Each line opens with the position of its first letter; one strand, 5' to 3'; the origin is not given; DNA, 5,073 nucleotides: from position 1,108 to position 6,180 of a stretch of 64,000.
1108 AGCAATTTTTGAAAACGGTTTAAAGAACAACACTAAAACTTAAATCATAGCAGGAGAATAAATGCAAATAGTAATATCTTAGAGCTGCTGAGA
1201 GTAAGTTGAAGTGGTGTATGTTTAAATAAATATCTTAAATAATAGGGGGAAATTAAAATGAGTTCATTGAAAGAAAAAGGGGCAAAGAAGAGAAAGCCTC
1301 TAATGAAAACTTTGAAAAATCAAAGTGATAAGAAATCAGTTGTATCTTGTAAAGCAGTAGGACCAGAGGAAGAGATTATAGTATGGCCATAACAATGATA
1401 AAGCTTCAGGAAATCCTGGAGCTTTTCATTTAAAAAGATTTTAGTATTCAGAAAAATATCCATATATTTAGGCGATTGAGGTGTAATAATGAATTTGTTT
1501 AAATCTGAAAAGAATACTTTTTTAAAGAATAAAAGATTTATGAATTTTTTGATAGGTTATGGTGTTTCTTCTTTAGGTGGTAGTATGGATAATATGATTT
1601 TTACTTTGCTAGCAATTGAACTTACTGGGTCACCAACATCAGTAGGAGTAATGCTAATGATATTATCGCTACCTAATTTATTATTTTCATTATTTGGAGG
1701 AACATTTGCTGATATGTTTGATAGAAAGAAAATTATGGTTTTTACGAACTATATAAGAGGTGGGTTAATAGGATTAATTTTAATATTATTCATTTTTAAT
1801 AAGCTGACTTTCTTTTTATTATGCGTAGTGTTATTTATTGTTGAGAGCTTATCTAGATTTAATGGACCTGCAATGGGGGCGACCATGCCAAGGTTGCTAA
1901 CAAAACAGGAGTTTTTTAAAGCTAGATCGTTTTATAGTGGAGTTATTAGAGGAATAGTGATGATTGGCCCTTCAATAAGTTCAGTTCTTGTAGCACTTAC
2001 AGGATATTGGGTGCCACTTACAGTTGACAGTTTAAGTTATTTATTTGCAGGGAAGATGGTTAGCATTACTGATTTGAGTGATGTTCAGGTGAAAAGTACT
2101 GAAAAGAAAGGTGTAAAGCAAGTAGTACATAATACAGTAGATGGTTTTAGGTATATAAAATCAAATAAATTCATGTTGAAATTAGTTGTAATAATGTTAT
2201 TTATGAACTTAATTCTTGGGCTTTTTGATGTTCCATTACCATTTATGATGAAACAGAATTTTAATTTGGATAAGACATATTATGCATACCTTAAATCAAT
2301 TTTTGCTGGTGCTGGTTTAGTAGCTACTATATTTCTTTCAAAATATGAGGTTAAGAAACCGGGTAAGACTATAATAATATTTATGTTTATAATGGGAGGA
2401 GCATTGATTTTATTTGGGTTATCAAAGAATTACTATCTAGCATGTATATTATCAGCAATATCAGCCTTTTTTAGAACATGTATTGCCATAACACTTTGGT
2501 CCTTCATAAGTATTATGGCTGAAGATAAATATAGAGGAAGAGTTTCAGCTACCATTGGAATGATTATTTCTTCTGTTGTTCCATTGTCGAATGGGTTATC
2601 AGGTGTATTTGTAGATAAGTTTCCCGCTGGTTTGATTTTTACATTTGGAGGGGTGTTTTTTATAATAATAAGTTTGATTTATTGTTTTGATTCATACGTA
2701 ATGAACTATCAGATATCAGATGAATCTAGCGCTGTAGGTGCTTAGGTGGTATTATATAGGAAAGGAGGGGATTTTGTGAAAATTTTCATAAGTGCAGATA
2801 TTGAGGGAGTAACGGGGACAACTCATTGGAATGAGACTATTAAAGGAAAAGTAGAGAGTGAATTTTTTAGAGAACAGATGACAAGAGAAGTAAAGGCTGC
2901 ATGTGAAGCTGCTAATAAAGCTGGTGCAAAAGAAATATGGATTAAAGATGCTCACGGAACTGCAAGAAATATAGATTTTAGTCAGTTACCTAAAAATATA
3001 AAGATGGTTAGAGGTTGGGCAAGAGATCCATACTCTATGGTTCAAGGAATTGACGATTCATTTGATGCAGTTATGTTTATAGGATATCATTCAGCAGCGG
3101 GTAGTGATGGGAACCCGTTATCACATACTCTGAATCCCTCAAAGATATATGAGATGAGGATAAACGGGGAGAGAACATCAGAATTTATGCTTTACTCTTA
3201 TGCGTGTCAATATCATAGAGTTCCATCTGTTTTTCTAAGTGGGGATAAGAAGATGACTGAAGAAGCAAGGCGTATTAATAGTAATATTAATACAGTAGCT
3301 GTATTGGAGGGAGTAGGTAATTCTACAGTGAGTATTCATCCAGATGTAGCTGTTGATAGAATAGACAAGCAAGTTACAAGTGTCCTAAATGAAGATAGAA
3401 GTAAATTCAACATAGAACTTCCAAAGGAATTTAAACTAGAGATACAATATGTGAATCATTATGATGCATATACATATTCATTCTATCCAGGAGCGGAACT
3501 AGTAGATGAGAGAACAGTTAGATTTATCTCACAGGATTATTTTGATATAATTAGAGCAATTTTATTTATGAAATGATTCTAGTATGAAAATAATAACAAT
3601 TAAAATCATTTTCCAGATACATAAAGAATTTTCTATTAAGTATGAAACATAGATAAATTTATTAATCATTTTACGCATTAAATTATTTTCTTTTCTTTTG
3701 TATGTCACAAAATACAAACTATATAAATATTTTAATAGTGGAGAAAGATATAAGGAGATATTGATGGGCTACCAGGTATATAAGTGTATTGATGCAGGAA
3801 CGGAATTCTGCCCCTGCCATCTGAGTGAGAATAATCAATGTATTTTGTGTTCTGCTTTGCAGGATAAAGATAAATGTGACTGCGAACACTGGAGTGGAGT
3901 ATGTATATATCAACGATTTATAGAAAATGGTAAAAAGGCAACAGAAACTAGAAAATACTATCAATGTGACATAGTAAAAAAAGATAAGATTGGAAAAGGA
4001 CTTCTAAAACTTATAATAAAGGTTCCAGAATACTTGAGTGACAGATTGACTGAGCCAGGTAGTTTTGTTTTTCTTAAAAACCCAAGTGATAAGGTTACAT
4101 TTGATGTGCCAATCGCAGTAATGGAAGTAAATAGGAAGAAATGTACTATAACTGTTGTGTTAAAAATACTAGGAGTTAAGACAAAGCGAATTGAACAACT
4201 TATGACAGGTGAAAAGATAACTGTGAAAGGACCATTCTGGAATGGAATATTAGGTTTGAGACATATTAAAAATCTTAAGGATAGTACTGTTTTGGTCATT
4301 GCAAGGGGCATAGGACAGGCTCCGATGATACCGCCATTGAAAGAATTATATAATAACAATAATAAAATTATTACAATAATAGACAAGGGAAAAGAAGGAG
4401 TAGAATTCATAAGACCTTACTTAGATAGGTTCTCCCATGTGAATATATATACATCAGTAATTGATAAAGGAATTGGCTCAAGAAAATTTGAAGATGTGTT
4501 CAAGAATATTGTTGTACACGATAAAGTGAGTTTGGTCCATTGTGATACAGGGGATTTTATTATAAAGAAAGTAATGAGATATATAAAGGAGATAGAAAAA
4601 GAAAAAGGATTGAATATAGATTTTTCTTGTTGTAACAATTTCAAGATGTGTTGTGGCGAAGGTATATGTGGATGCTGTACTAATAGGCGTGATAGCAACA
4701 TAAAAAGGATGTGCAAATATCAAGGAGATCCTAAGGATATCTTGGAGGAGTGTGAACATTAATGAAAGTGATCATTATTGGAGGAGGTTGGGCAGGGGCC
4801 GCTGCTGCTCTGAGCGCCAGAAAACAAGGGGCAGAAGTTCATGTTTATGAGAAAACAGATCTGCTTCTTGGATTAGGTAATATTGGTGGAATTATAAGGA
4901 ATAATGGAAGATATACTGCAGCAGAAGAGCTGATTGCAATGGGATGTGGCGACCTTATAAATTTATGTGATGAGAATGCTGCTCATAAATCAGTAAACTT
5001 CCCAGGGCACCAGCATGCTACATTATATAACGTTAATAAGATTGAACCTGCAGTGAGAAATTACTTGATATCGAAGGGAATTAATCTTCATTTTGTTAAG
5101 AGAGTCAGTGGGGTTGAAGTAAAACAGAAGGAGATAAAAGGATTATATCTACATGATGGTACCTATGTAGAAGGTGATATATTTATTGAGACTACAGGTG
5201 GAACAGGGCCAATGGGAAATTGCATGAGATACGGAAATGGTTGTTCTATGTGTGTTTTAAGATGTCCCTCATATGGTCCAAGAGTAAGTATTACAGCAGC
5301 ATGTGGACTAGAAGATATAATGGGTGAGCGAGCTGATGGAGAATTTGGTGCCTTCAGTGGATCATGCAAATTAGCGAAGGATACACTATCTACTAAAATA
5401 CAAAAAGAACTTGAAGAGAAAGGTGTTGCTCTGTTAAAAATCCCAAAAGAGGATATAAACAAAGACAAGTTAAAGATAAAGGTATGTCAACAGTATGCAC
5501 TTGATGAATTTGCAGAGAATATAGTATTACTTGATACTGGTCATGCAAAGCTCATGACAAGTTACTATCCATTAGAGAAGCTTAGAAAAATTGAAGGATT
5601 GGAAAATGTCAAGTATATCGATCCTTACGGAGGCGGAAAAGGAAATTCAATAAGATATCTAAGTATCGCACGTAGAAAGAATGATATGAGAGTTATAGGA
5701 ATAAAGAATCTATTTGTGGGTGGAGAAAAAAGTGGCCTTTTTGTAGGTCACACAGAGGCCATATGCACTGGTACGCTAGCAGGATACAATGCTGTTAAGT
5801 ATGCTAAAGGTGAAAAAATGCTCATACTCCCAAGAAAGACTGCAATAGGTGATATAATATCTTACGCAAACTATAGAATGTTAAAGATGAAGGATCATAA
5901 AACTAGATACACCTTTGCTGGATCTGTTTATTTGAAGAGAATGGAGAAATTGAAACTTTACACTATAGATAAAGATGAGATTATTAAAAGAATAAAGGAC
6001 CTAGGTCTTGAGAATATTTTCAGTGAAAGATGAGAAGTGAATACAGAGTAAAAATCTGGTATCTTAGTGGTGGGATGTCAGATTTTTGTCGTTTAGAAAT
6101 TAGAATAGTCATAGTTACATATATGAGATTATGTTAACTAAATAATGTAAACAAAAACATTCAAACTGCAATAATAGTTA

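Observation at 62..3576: Probable novel rSAM-modified RiPP cluster with an unannotated 44-aa precursor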

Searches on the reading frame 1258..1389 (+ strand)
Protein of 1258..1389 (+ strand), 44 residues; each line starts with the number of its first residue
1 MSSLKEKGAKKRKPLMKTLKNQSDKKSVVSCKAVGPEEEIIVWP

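Call 3: search_protein_families(library=pfam, proteins=[window:1258-1389:+], max_evalue=0.01)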
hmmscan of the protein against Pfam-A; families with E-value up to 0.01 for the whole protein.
window:1258-1389:+ (44 aa): 0 families

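Call 4: search_protein_families(library=ncbifam, proteins=[window:1258-1389:+], max_evalue=0.01)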
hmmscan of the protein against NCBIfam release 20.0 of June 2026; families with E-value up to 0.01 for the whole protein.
window:1258-1389:+ (44 aa): 0 families

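Call 62: list_cluster_members(proteins=[window:1258-1389:+, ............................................, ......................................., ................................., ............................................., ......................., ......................])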
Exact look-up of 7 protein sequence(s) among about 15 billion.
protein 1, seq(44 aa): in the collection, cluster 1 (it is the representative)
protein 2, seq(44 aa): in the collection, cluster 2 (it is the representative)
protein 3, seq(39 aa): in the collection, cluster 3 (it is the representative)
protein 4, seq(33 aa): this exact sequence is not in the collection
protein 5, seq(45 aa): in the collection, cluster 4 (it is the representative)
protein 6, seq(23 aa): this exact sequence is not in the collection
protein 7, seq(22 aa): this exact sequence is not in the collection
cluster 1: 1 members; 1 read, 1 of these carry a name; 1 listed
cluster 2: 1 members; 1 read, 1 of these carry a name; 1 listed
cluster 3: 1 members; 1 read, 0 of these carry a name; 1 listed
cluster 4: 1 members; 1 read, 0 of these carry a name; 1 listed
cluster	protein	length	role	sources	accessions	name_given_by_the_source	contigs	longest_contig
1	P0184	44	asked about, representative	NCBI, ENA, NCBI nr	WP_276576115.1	hypothetical protein [Oceanirhabdus seepicola]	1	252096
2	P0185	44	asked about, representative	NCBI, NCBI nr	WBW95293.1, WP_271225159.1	hypothetical protein [Oceanirhabdus sp. W0125-5]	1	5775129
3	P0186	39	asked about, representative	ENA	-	-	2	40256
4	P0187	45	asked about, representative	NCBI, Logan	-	-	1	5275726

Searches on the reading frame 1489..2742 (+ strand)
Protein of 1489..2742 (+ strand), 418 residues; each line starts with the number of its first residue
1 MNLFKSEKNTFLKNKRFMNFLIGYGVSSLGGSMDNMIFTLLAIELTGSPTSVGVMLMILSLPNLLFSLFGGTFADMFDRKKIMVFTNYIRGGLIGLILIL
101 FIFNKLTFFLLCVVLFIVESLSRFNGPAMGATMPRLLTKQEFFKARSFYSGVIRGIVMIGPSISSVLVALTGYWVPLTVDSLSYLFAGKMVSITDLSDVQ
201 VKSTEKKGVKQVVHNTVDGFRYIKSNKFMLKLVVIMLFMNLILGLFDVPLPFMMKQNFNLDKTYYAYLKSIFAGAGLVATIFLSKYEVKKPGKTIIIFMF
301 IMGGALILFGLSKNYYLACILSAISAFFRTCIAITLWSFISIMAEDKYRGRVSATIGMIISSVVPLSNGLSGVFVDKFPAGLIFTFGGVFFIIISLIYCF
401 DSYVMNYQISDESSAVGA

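Call 3: search_protein_families(library=pfam, proteins=[window:1489-2742:+], max_evalue=0.01)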
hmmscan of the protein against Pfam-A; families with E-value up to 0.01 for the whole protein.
window:1489-2742:+ (418 aa): 3 families
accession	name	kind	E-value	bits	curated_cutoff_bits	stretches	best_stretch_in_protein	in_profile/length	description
PF07690.21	MFS_1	-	1e-25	90.8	33.4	1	21-362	2-341/347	Major Facilitator Superfamily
PF05977.19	MFS_3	-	2.3e-18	66.4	27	1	12-324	7-316/524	Transmembrane secretion effector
PF13347.12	MFS_2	-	2.4e-05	23.5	27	1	197-356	195-362/427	MFS/sugar transport protein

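Call 4: search_protein_families(library=ncbifam, proteins=[window:1489-2742:+], max_evalue=0.01)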
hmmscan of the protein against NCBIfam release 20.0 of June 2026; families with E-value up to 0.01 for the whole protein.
window:1489-2742:+ (418 aa): 11 families
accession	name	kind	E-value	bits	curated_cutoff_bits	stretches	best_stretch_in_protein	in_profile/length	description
TIGR00900.1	2A0121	subfamily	4.3e-48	164.5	319.6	1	17-378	1-363/364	H+ Antiporter protein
NF012178.0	tet_MFS_V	exception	3.5e-21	75.8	640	1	26-398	19-394/409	tetracycline efflux MFS transporter Tet(V)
NF000245.1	macrolide_MefA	exception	6.9e-19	68.2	675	1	15-398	9-393/405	macrolide efflux MFS transporter Mef(A)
NF007792.0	PRK10489.1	equivalog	9.9e-16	57.7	324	1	44-358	46-355/419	enterobactin transporter EntS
NF052575.1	MFS_efflux_Tap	equivalog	4.5e-09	35.8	625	1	30-388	19-379/401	multidrug efflux MFS transporter Tap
NF000051.1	macrolide_MefB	exception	1e-08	34.6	800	1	15-394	9-388/409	macrolide efflux MFS transporter Mef(B)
NF006386.0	PRK08633.1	equivalog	3.1e-08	31.8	1221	1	50-396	47-404/1147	acyl-[ACP]--phospholipid O-acyltransferase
NF000246.1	macrolide_MefC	exception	4.7e-07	29.2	870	1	58-327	51-321/407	macrolide efflux MFS transporter Mef(C)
NF000154.1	macrolide_MefEN2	exception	6.1e-07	29.1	800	1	46-396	37-386/401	macrolide efflux MFS transporter Mef(En2)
NF005291.0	PRK06814.1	equivalog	1.6e-06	26.3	1349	1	8-289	4-287/1140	acyl-[ACP]--phospholipid O-acyltransferase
TIGR00880.1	2_A_01_02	superfamily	7.1e-05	22.9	131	1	53-178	1-121/141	multidrug resistance protein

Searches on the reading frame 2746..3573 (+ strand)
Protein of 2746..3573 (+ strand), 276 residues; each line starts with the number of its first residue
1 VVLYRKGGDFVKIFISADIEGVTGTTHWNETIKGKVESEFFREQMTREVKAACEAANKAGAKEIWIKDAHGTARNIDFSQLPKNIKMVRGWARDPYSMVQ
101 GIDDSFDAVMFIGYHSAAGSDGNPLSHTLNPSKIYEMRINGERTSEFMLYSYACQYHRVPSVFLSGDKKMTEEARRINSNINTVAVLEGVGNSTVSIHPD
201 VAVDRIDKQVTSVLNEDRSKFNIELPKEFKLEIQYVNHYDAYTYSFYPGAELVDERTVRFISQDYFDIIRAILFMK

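Call 3: search_protein_families(library=pfam, proteins=[window:2746-3573:+], max_evalue=0.01)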
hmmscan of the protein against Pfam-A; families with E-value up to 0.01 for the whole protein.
window:2746-3573:+ (276 aa): 1 family
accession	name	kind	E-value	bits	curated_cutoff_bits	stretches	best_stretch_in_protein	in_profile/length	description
PF04951.18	Peptidase_M55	-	1.8e-89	300.1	25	1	12-273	2-263/264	D-aminopeptidase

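Call 4: search_protein_families(library=ncbifam, proteins=[window:2746-3573:+], max_evalue=0.01)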
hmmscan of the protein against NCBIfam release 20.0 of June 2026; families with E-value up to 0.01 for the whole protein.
window:2746-3573:+ (276 aa): 1 family
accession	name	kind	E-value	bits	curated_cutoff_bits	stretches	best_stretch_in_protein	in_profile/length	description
NF058634.1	AmiPeptDppABac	equivalog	1.1e-44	152.9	430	1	11-275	1-264/274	D-aminopeptidase DppA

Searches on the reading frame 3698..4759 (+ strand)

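Call 3: search_protein_families(library=pfam, proteins=[window:3698-4759:+], max_evalue=0.01)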
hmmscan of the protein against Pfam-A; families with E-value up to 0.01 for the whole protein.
window:3698-4759:+ (354 aa): 0 families

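Call 4: search_protein_families(library=ncbifam, proteins=[window:3698-4759:+], max_evalue=0.01)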
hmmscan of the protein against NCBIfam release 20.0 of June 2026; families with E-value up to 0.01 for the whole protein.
window:3698-4759:+ (354 aa): 14 families
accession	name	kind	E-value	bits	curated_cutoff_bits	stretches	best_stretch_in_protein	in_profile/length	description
NF004470.0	PRK05802.1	equivalog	4.5e-118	394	313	1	23-351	1-326/330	sulfide/dihydroorotate dehydrogenase-like FAD/NAD-binding protein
NF004862.0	PRK06222.1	subfamily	2.5e-20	73.1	220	1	91-339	3-237/281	sulfide/dihydroorotate dehydrogenase-like FAD/NAD-binding protein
NF009414.0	PRK12778.1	equivalog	3.5e-20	71.9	1103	1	91-339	3-237/752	bifunctional dihydroorotate dehydrogenase B NAD binding subunit/NADPH-dependent glutamate synthase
NF000798.0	PRK00054.1-3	equivalog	1e-18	67.9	219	1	86-340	4-232/244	dihydroorotate dehydrogenase electron transfer subunit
NF000796.0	PRK00054.1-1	equivalog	1e-16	61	224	1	118-329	29-216/254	dihydroorotate dehydrogenase electron transfer subunit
NF000799.0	PRK00054.1-4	equivalog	2e-14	53.3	314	1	90-334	7-236/258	dihydroorotate dehydrogenase electron transfer subunit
NF000797.0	PRK00054.1-2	equivalog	7.6e-14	51.6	270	1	89-340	16-255/267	dihydroorotate dehydrogenase electron transfer subunit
NF009413.0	PRK12775.1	equivalog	5.7e-10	37.6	1895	1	118-339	28-237/1006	putative trifunctional 2-polyprenylphenol hydroxylase/glutamate synthase subunit beta/ferritin domain-containing protein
NF006220.0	PRK08345.1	subfamily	1.2e-07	31.2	395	1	118-340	43-277/294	cytochrome-c3 hydrogenase subunit gamma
NF009415.0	PRK12779.1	equivalog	1.4e-07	29.8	1519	1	74-229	636-784/944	putative bifunctional glutamate synthase subunit beta/2-polyprenylphenol hydroxylase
NF040835.1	sulfhyd_HydG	equivalog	5.4e-07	29.2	650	1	109-220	41-145/292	NADPH-dependent hydrogenase/sulfhydrogenase 1 subunit gamma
NF040830.1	sulfhyd_ShyC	equivalog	8.7e-07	28.4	600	1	119-210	40-123/288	NAD(P)-dependent hydrogenase/sulfhydrogenase 2 subunit gamma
TIGR02911.1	sulfite_red_B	equivalog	1.6e-05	24.2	288.6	1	135-328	45-238/261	anaerobic sulfite reductase subunit AsrB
NF040810.1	BenC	equivalog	0.0002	20.6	430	0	159-223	174-233/333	benzoate 1,2-dioxygenase electron transfer component BenC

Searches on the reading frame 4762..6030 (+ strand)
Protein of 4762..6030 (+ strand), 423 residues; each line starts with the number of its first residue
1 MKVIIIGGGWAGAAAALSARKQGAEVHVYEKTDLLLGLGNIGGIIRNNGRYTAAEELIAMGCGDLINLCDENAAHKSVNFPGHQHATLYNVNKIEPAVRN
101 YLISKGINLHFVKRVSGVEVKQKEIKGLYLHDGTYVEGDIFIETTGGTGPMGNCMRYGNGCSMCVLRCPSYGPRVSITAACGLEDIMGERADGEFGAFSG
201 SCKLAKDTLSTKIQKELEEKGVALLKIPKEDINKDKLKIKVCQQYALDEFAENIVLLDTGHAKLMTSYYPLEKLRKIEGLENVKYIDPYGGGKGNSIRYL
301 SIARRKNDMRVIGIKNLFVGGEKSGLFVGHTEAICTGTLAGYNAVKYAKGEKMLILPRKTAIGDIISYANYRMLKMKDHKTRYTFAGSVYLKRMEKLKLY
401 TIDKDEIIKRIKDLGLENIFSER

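Call 3: search_protein_families(library=pfam, proteins=[window:4762-6030:+], max_evalue=0.01)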
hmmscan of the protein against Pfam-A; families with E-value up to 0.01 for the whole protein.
window:4762-6030:+ (423 aa): 12 families
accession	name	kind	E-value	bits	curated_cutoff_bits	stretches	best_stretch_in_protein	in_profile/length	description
PF01134.28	GIDA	-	6.8e-39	134.5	22.1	2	2-223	1-215/391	Glucose inhibited division protein A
PF12831.13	FAD_oxidored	-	2.3e-12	47.4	27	1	3-146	2-145/416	FAD dependent oxidoreductase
PF07992.20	Pyr_redox_2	-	6.5e-09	36.1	26.1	1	1-36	1-36/291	Pyridine nucleotide-disulphide oxidoreductase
PF03486.20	HI0933_like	-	9.1e-07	29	50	1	2-34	2-34/244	HI0933-like protein Rossmann domain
PF00070.33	Pyr_redox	-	4.9e-06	27.4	22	0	2-36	1-35/82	Pyridine nucleotide-disulphide oxidoreductase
PF00890.30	FAD_binding_2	-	9.1e-06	25.5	20.4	1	3-33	2-32/414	FAD binding domain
PF13450.12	NAD_binding_8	-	1e-05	26.1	21.9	1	5-33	1-29/68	NAD(P)-binding Rossmann-like domain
PF01266.30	DAO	-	2.4e-05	24.5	27.9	1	2-54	1-56/353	FAD dependent oxidoreductase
PF01494.25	FAD_binding_3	-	0.00046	20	22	0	2-126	3-134/349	FAD binding domain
PF04820.20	Trp_halogenase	-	0.00067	19.1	21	0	94-150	160-216/458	Tryptophan halogenase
PF01262.27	AlaDh_PNT_C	-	0.0015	18.5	23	1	2-31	30-59/214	Alanine dehydrogenase/PNT, C-terminal domain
PF13738.12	Pyr_redox_3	-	0.0059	16.3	30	0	4-32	1-30/305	Pyridine nucleotide-disulphide oxidoreductase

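Call 4: search_protein_families(library=ncbifam, proteins=[window:4762-6030:+], max_evalue=0.01)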
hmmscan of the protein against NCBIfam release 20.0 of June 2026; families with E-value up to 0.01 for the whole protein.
window:4762-6030:+ (423 aa): 48 families (the best 25 are shown)
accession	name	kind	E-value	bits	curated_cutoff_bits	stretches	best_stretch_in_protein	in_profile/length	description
NF003739.0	PRK05335.1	equivalog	2.9e-11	42.8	262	1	274-372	294-389/441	methylenetetrahydrofolate--tRNA-(uracil(54)-C(5))-methyltransferase (FADH(2)-oxidizing) TrmFO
TIGR00137.1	gid_trmFO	equivalog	4.2e-11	42.3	428.65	1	274-370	291-384/433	FADH(2)-oxidizing methylenetetrahydrofolate--tRNA-(uracil(54)-C(5))-methyltransferase TrmFO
TIGR00136.1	mnmG_gidA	equivalog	2.7e-07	29.3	524.85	1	274-363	319-405/616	tRNA uridine-5-carboxymethylaminomethyl(34) synthesis enzyme MnmG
TIGR00275.1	TIGR00275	subfamily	2.9e-06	26.4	183.8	1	3-35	1-33/401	aminoacetone oxidase family FAD-binding enzyme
NF005243.0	PRK06753.1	equivalog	3e-06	26.4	365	1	1-72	1-77/374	hypothetical protein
NF005720.0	PRK07538.1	subfamily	1.2e-05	24.4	400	1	1-64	3-61/418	hypothetical protein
TIGR03467.1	HpnE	equivalog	1.4e-05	24.6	283.05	1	3-33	1-31/430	hydroxysqualene dehydroxylase HpnE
TIGR03197.1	MnmC_Cterm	equivalog_domain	1.7e-05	24.1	174.2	1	2-33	1-32/400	FAD-dependent 5-carboxymethylaminomethyl-2-thiouridine(34) oxidoreductase MnmC1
NF006130.0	PRK08274.1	equivalog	2.3e-05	23.4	369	1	2-33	7-38/467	FAD-dependent tricarballylate dehydrogenase TcuA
TIGR02032.1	GG-red-SF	subfamily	3.1e-05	23.8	158.8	1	3-51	3-50/297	geranylgeranyl reductase family protein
NF033623.1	urate_HpxO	equivalog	4.8e-05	22.4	500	1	2-36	1-35/381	FAD-dependent urate hydroxylase HpxO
NF005313.0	PRK06847.1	subfamily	9.6e-05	21.5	372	1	2-39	6-43/375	hypothetical protein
NF049967.1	QhpG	equivalog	0.0001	21.4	240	1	3-152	1-145/423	flavin-dependent monooxygenase QhpG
NF005560.0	PRK07233.1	equivalog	0.0001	21.3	252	1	1-38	1-38/435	hypothetical protein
NF005883.0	PRK07845.1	equivalog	0.00015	20.9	479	1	2-32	4-34/466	NAD(P)H-quinone dehydrogenase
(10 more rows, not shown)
